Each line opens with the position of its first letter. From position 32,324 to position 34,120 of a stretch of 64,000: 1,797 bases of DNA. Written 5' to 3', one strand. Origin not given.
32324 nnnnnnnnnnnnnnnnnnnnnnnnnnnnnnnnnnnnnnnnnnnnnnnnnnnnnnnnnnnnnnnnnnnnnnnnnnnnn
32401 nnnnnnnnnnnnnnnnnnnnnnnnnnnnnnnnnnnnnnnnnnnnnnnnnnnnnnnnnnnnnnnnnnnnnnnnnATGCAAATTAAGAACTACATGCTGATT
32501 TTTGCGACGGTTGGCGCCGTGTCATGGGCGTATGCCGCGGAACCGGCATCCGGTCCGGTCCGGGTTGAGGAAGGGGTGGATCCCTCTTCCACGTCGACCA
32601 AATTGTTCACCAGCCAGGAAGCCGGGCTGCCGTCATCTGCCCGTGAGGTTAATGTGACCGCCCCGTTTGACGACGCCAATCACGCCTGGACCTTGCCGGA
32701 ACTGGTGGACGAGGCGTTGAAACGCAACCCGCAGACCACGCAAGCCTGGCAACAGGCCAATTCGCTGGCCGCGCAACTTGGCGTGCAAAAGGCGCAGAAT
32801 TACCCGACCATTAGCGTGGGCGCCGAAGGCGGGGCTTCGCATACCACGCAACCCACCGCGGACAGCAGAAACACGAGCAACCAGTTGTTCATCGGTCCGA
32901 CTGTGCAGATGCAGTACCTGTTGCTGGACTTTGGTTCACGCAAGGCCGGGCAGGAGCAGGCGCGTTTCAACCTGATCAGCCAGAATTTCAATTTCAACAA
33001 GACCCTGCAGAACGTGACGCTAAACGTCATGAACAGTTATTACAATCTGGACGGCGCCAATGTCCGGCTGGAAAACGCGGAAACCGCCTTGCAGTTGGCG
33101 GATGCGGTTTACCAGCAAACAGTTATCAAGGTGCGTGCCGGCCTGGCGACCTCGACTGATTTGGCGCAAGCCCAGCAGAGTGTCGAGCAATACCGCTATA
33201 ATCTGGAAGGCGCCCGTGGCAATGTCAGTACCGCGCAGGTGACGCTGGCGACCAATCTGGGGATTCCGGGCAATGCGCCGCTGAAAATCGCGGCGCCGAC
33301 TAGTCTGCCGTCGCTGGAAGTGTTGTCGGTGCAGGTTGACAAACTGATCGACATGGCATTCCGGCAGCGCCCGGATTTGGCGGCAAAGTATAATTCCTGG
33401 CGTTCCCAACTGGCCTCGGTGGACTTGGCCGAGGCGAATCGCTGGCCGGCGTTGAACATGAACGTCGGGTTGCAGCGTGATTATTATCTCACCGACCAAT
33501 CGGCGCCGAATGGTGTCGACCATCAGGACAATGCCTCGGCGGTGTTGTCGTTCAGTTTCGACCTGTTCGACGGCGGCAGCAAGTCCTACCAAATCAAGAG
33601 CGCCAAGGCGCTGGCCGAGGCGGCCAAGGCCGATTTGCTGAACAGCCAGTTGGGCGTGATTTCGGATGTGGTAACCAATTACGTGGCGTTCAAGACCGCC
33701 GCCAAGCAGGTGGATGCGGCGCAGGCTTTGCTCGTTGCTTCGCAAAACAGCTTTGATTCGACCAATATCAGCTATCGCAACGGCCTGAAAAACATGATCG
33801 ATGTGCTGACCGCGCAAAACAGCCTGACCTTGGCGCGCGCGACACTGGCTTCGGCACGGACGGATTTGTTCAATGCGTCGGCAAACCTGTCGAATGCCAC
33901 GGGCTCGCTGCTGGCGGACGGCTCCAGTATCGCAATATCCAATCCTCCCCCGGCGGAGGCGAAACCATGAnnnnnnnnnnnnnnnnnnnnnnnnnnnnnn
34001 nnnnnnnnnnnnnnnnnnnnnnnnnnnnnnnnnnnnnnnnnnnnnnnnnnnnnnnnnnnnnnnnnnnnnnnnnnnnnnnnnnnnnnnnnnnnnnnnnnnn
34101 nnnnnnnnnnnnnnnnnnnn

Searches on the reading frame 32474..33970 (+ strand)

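Call 105: search_protein_families(library=pfam, proteins=[window:32474-33970:+], max_evalue=0.00001)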
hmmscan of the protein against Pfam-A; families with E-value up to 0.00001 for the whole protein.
window:32474-33970:+ (498 aa): 1 family
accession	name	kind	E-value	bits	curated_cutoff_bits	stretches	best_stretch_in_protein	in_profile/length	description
PF02321.23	OEP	-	4.9e-57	193.2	22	2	289-477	2-187/187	Outer membrane efflux protein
